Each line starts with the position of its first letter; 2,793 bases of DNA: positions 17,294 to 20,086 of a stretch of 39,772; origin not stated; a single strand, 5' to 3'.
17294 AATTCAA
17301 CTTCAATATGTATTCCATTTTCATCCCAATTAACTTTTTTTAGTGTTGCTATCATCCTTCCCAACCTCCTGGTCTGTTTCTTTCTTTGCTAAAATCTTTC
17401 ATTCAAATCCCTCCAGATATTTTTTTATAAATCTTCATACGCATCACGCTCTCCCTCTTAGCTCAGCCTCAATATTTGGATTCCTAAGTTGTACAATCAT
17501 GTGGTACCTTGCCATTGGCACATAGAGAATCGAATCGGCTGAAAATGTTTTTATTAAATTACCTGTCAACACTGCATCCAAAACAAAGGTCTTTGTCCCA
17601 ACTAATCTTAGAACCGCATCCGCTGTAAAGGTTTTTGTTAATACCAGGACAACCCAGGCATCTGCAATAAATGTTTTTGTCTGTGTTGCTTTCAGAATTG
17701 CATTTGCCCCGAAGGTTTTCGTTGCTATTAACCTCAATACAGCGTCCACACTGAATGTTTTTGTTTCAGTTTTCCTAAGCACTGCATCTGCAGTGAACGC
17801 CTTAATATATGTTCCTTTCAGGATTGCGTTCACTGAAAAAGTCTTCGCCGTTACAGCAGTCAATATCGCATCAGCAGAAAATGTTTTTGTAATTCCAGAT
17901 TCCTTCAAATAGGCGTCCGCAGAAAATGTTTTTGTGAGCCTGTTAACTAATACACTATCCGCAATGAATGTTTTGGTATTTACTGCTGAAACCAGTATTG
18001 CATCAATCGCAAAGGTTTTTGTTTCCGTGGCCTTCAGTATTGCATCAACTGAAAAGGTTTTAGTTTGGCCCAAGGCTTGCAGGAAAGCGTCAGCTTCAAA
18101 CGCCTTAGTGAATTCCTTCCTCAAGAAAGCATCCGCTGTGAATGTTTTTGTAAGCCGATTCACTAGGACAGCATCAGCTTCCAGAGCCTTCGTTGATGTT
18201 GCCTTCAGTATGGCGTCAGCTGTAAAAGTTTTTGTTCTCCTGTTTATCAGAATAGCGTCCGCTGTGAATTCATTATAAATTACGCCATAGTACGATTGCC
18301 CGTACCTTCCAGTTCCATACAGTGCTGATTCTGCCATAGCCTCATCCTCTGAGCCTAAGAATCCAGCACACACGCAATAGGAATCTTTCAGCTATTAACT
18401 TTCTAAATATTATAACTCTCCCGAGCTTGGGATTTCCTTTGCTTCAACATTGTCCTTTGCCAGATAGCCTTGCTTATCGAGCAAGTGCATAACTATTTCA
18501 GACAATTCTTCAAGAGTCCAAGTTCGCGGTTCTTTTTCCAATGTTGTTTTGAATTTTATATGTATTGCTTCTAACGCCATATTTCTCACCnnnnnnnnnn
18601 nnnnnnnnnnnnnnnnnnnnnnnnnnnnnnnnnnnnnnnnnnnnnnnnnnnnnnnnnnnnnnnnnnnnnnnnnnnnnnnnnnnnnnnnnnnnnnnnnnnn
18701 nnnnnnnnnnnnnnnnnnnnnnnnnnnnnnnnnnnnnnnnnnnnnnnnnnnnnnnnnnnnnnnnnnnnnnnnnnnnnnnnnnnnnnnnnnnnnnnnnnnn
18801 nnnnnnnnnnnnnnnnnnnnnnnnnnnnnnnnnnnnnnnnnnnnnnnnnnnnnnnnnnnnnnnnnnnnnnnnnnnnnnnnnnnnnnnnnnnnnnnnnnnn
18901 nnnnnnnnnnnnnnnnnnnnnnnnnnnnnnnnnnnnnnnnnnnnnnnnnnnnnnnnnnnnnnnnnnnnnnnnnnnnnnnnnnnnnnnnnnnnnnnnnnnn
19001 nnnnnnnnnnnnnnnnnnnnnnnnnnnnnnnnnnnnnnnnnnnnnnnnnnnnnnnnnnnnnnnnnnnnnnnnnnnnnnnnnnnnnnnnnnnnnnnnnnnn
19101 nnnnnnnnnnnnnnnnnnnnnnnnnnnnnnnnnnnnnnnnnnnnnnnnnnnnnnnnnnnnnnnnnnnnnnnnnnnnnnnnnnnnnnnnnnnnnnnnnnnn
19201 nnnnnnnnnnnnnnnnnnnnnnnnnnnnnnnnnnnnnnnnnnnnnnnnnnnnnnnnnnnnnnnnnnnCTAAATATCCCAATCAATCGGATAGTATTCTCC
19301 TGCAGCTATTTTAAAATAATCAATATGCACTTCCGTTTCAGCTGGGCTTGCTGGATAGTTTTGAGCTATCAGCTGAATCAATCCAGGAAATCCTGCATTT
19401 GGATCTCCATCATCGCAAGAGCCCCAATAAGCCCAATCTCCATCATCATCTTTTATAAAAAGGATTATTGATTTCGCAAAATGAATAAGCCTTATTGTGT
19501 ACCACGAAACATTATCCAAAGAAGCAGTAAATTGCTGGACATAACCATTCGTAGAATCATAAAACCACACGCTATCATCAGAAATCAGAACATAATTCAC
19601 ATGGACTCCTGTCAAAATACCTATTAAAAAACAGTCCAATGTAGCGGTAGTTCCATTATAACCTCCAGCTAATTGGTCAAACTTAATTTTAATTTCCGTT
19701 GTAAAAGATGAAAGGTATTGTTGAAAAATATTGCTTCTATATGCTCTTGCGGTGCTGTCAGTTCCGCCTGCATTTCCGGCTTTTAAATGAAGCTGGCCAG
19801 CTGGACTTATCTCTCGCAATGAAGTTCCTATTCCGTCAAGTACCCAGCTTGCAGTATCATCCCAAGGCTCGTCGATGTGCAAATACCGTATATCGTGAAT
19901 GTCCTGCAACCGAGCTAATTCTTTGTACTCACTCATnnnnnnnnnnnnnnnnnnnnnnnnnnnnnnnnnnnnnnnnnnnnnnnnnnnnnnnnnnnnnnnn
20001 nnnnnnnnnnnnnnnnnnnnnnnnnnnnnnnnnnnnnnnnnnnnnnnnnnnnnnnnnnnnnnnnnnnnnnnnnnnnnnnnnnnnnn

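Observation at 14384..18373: Undescribed 14/15-residue tandem repeat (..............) shared by several structural proteins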

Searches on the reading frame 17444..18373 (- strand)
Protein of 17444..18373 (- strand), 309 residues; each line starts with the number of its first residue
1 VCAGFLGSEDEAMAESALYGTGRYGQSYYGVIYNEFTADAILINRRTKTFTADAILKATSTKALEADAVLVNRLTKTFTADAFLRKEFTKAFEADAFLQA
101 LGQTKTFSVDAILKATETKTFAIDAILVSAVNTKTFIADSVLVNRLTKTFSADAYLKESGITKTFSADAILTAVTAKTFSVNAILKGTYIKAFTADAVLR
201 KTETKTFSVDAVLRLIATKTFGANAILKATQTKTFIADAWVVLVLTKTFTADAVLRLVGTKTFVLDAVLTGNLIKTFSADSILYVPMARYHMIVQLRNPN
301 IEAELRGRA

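Call 5: search_protein_families(library=pfam, proteins=[window:17444-18373:-], max_evalue=0.1)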
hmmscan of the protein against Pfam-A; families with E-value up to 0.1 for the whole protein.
window:17444-18373:- (309 aa): 1 family
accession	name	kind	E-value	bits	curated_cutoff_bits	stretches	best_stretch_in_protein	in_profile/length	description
PF16243.10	Sm_like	-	0.014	16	29.4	0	130-163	20-53/85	Sm_like domain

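Call 6: search_protein_families(library=phrogs, proteins=[window:17444-18373:-], max_evalue=0.01)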
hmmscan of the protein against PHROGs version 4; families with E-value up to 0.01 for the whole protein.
window:17444-18373:- (309 aa): 0 families

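Call 10: search_dna_similar(query=window:17444-18373:-, collection=phages, mode=protein, max_evalue=0.001)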
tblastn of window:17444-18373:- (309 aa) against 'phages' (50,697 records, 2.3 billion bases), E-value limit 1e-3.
No match.

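Call 21: search_solved_structures(query=window:17444-18373:-, max_evalue=1)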
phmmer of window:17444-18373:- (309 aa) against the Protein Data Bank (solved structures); distinct sequences matched with E-value up to 1: 0.

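Call 34: search_protein_representatives(protein=window:17444-18373:-)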
Query: 309 residues. Proteins with E-value up to 0.001 (for the whole library): 1410; up to 1e-10: 722; up to 1e-30: 208. The best 150 are listed.
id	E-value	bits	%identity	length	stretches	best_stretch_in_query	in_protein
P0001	8.3e-163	556.6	57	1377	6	34-255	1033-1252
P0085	1.5e-132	457.5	41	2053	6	37-284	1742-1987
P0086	3.6e-129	446.4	39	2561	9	75-281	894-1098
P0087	7.2e-124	429.0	41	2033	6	48-228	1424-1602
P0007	6.1e-122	422.7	42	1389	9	34-255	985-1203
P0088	5.7e-120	416.2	37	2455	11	35-253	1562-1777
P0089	1.5e-119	414.9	41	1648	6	34-270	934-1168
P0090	8.9e-119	412.3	37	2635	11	65-282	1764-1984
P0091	1.2e-111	389.0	41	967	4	36-284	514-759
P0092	1.7e-111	388.4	34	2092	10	35-270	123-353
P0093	5.2e-108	377.0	43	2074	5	36-269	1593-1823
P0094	4.1e-107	374.1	37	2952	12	33-173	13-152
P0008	1.2e-105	369.2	55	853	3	48-290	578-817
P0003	2.5e-102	358.4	57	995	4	34-207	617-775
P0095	1.1e-98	346.5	35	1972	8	100-268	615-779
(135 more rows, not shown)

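Call 35: find_related_loci(query=A2, collection=genome_contigs, flank=10000)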
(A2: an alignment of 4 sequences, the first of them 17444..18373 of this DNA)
Query A2 (309 aa) in genome_contigs; peptide patterns used: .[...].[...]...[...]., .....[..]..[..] (x = any residue, [..] = any of these).
81 stretches matched a pattern, but none encodes a relative of the query by tblastn (E <= 1e-3).
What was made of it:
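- No relative was confirmed in 185,579 species genomes with the repeat patterns (call 35).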

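Call 36: find_related_loci(query=A2, collection=viral_contigs, flank=10000)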
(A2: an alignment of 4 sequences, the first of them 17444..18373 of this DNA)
Query A2 (309 aa) in viral_contigs; peptide patterns used: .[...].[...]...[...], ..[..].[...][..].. (x = any residue, [..] = any of these).
188 stretches matched a pattern; 30 encode a relative of the query (tblastn E <= 1e-3); 29 distinct loci.
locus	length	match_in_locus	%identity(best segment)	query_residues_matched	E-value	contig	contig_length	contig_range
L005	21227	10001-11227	49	31-306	7e-78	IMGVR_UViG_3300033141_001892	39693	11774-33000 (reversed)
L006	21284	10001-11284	48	34-306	1e-76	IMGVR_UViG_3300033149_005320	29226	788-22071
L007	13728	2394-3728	54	30-298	2e-64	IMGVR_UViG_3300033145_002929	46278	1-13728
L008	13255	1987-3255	49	30-305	9e-60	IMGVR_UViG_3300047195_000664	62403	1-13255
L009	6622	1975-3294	51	23-302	3e-57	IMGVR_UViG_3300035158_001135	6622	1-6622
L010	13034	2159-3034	49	33-293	1e-56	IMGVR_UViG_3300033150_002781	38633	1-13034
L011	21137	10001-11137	48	32-290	2e-55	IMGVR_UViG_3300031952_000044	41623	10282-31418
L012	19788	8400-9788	43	35-302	7e-54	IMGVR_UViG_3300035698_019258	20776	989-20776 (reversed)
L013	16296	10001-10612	50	35-283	6e-49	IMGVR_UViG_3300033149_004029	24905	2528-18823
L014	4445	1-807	43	32-283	4e-48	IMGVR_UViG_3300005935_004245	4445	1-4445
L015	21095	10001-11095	43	36-283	3e-44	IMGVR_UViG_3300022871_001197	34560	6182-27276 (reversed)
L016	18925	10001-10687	44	22-302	1e-43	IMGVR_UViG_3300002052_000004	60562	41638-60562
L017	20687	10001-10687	44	22-302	1e-43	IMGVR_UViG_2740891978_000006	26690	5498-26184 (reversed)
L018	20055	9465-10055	51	36-283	2e-43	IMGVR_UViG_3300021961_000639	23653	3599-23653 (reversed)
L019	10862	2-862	42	36-283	2e-43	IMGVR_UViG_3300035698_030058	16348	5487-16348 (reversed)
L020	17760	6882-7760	43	18-283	1e-48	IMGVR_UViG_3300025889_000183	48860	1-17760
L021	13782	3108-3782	48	36-297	7e-40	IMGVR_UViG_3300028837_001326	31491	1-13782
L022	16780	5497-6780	42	19-286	9e-39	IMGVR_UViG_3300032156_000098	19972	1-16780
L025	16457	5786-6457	45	37-287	2e-35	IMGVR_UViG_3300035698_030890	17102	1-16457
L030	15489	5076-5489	54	36-284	5e-22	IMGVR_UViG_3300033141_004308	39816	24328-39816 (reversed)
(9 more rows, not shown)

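Call 40: predict_structure(alignment_id=A1)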
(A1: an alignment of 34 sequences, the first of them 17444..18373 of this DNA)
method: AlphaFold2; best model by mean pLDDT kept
length: 309 residues; sequences in the alignment: 34
mean_pLDDT: 64.8   pTM: 0.59
mean pLDDT of the five models: 64.8, 60.5, 58.0, 52.5, 40.5
residues with pLDDT >= 90: 0; 70-90: 121; 50-70: 156; < 50: 32
segments of 3 or more residues with pLDDT < 50: 1-30
pLDDT, mean of each block of 10 residues (from residue 1): 33 40 34 66 69 68 69 67 67 72 70 72 73 71 72 72 73 72 69 73 68 64 65 67 64 61 66 63 58 66 63
secondary structure, 60 per line:
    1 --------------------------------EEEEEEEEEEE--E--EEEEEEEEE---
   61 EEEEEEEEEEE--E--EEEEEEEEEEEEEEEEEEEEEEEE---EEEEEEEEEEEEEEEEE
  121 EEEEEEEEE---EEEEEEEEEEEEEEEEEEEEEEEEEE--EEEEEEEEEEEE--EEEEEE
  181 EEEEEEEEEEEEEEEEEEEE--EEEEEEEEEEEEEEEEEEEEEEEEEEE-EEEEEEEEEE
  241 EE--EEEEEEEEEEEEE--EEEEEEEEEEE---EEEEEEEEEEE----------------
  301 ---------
elements in order: E33-43 E49-57 E61-71 E77-100 E104-129 E133-158 E161-172 E175-200 E203-229 E231-242 E245-257 E260-270 E274-284
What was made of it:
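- On Adenovirus/reovirus triple beta-spiral shaft (Pfam Adeno_shaft and relatives): Only monomer AF2 prediction was available (call 40)
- AF2 gives one strand per unit: pLDDT about 70 over the array, pTM 0.59 (call 40). The AF2 monomer folds into a compact stack with pTM 0.59 (call 40).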

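Call 45: fold_search(model_id=the predicted structure, library=pdb)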
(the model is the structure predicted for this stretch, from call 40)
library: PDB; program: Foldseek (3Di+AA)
matches with E <= 10: 85; with E <= 0.001: 0
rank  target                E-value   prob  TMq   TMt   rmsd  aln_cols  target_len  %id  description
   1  4wa0                  1.5e-01  0.08  0.18  0.16  24.0       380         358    9  The structure of a possible adhesin C-terminal domain from Caldicellulosiruptor kronotskyensis (released 2015-03-04)
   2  6n2c_A                1.8e-01  0.07  0.15  0.13  15.2       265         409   14  The Crystal Structure of Caldicellulosiruptor hydrothermalis Tapirin C-terminal domain (released 2018-12-19)
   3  6n2b_B                3.2e-01  0.05  0.16  0.15  24.3       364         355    7  The Crystal Structure of Caldicellulosiruptor kristjanssonii Tapirin C-terminal domain (released 2018-12-19)
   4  6p5t_C                6.1e-01  0.04  0.16  0.08  19.6       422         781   10  Surface-layer (S-layer) RsaA protein from Caulobacter crescentus bound to strontium and iodide (released 2020-01-15)
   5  6n2c_B                7.9e-01  0.06  0.18  0.15  15.9       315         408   11  The Crystal Structure of Caldicellulosiruptor hydrothermalis Tapirin C-terminal domain (released 2018-12-19)
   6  8c50_A                8.4e-01  0.02  0.11  0.10  18.0       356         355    8  Pontibacter korlensis curli subunit CsgA (released 2023-06-28)
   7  7muq_AM               8.8e-01  0.11  0.26  0.33  12.0       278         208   11  Reconstruction of the Legionella pneumophila Dot/Icm T4SS 3DVA Map 1 (released 2021-10-06)
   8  2iu8_A                9.8e-01  0.03  0.14  0.13  14.3       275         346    8  Chlamydia trachomatis LpxD with 25mM UDPGlcNAc (Complex I) (released 2007-02-20)
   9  5awg_F                1.0e+00  0.16  0.32  0.29  12.3       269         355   10  Crystal structure of Hg-bound SufB-SufC-SufD complex from Escherichia coli (released 2015-11-11)
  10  6p5t_D                1.0e+00  0.03  0.16  0.08  19.4       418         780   10  Surface-layer (S-layer) RsaA protein from Caulobacter crescentus bound to strontium and iodide (released 2020-01-15)
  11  6n2b_A                1.2e+00  0.04  0.17  0.16  23.4       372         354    8  The Crystal Structure of Caldicellulosiruptor kristjanssonii Tapirin C-terminal domain (released 2018-12-19)
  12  5awf_B                1.4e+00  0.14  0.31  0.25  15.1       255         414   10  Crystal structure of SufB-SufC-SufD complex from Escherichia coli (released 2015-11-11)
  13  5nxk_C                1.4e+00  0.04  0.19  0.19  14.9       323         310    8  L. reuteri 53608 SRRP (released 2018-03-21)
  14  1hv9_A                1.9e+00  0.02  0.13  0.11  16.1       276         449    6  STRUCTURE OF E. COLI GLMU: ANALYSIS OF PYROPHOSPHORYLASE AND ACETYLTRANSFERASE ACTIVE SITES (released 2001-02-21)
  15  2qv3                  2.0e+00  0.01  0.13  0.10  16.7       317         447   12  Crystal Structure of the Helicobacter pylori Vacuolating Toxin p55 Domain (released 2007-10-23)
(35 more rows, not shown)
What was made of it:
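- On Known beta-solenoid repeat families (hexapeptide, pentapeptide, curli, antifreeze): The model pLDDT is 65 (calls 40, 45)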

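Call 72: search_protein_families(library=ncbifam, proteins=[window:17444-18373:-], max_evalue=0.01)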
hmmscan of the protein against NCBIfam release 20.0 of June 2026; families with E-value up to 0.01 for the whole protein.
window:17444-18373:- (309 aa): 1 family
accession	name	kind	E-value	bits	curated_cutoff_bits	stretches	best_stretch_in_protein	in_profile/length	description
NF008346.0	PRK11128.1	equivalog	0.0066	15.6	259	0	255-302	133-182/383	3-phenylpropionate MFS transporter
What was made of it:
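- On T4-type and other catalogued phage fibre repeats (Pfam and PHROGs tail-fibre families): Pfam, PHROGs and NCBIfam give no hit for p909 or p309 (calls 5, 6, 72). tblastn of p309 against 50,697 GenBank phage records gives no match (call 10)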

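Call 79: search_protein_families(library=pfam, proteins=[L006:6741-7064:+, L011:5263-5583:+, L013:6619-6951:+, L015:5309-5623:+, L020:1450-1791:+, L025:2388-2711:+], max_evalue=1)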
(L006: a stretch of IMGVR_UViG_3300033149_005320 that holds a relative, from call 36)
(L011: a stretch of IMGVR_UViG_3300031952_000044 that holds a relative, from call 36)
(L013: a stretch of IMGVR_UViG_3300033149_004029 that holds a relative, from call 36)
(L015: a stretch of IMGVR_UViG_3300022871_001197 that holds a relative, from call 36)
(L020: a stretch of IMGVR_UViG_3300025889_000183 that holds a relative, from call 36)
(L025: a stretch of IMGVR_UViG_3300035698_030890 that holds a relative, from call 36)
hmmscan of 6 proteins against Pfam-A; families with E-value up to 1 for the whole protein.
L006:6741-7064:+ (107 aa): 2 families
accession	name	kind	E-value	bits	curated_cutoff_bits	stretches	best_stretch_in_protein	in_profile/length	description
PF10651.15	BppU_N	-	1.2e-10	41.7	23.1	1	8-106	24-119/142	BppU N-terminal domain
PF11869.14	DUF3389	-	0.2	12.3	25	0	26-69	17-57/75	Protein of unknown function (DUF3389)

L011:5263-5583:+ (106 aa): 4 families
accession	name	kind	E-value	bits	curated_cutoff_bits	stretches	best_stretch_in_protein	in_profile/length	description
PF10651.15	BppU_N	-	2.6e-05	24.4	23.1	1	13-95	32-111/142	BppU N-terminal domain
PF08428.16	Rib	-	0.031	15.3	27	1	44-87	22-62/76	Rib domain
PF24397.1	VNG_1110C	-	0.041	14.2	27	1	27-62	6-40/66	VNG_1110C-like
PF12245.14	Big_3_2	-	0.077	13.6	23.3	1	8-30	92-115/122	Bacterial Ig-like domain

L013:6619-6951:+ (110 aa): 3 families
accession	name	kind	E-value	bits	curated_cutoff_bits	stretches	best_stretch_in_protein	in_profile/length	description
PF10651.15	BppU_N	-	5.7e-07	29.8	23.1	1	13-107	29-119/142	BppU N-terminal domain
PF08428.16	Rib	-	0.032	15.3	27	1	59-91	32-63/76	Rib domain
PF09134.16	Invasin_D3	-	0.032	15.2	33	1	7-77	13-76/98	Invasin, domain 3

L015:5309-5623:+ (104 aa): 1 family
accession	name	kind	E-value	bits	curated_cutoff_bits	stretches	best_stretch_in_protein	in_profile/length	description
PF10651.15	BppU_N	-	1.3e-06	28.6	23.1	1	14-94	34-110/142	BppU N-terminal domain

L020:1450-1791:+ (113 aa): 1 family
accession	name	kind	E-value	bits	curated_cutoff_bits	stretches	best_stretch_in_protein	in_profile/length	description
PF10651.15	BppU_N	-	0.022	14.9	23.1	1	36-99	41-102/142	BppU N-terminal domain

L025:2388-2711:+ (107 aa): 2 families
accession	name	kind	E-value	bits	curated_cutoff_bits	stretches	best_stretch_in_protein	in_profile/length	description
PF10651.15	BppU_N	-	3.6e-07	30.4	23.1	1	10-90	30-105/142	BppU N-terminal domain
PF01917.21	Arch_flagellin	-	0.088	13.6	29.5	1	6-78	62-120/162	Archaebacterial flagellin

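Call 80: search_protein_families(library=pfam, proteins=[L011:6701-7093:+, L012:5252-5635:+, L013:7601-8041:+, L018:7438-7815:+, L021:2147-2530:+, L022:3172-3558:+, L030:3532-3933:+], max_evalue=1)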
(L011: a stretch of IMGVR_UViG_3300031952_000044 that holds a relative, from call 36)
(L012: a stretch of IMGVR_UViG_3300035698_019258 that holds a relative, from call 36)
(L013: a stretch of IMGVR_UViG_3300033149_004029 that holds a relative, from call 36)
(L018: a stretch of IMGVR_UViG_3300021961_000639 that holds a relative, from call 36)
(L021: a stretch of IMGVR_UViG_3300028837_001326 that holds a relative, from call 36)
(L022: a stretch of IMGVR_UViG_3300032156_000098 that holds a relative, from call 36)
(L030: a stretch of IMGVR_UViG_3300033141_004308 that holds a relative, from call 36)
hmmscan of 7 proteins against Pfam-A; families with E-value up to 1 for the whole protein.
L011:6701-7093:+ (130 aa): 0 families

L012:5252-5635:+ (127 aa): 0 families

L013:7601-8041:+ (146 aa): 1 family
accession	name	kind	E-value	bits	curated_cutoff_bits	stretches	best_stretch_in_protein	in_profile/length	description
PF22648.2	SET7_N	-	0.026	14.8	27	1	102-127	30-55/74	Histone H3 K4-specific methyltransferase SET7 N-terminal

L018:7438-7815:+ (125 aa): 0 families

L021:2147-2530:+ (127 aa): 0 families

L022:3172-3558:+ (128 aa): 0 families

L030:3532-3933:+ (133 aa): 0 families

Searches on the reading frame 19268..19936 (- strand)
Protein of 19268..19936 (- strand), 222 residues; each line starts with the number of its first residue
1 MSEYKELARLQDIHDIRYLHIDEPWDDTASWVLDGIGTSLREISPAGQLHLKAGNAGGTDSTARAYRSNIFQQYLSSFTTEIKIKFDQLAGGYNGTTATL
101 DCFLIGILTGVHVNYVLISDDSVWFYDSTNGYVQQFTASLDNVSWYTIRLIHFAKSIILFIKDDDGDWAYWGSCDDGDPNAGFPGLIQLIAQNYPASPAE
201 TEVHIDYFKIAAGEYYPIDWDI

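Call 5: search_protein_families(library=pfam, proteins=[window:19268-19936:-], max_evalue=0.1)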
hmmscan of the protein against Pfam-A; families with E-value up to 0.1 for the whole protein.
window:19268-19936:- (222 aa): 1 family
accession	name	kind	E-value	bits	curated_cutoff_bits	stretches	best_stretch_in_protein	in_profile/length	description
PF12266.13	DUF3613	-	0.028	14.8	25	1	63-83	39-59/66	Protein of unknown function (DUF3613)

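Call 6: search_protein_families(library=phrogs, proteins=[window:19268-19936:-], max_evalue=0.01)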
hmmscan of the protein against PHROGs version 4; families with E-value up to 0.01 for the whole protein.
window:19268-19936:- (222 aa): 0 families

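Call 103: search_protein_families(library=pfam, proteins=[window:19268-19936:-], max_evalue=0.1)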
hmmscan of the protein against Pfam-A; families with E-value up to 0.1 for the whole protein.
window:19268-19936:- (222 aa): 1 family
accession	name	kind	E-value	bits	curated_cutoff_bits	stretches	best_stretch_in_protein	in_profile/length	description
PF12266.13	DUF3613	-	0.028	14.8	25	1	63-83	39-59/66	Protein of unknown function (DUF3613)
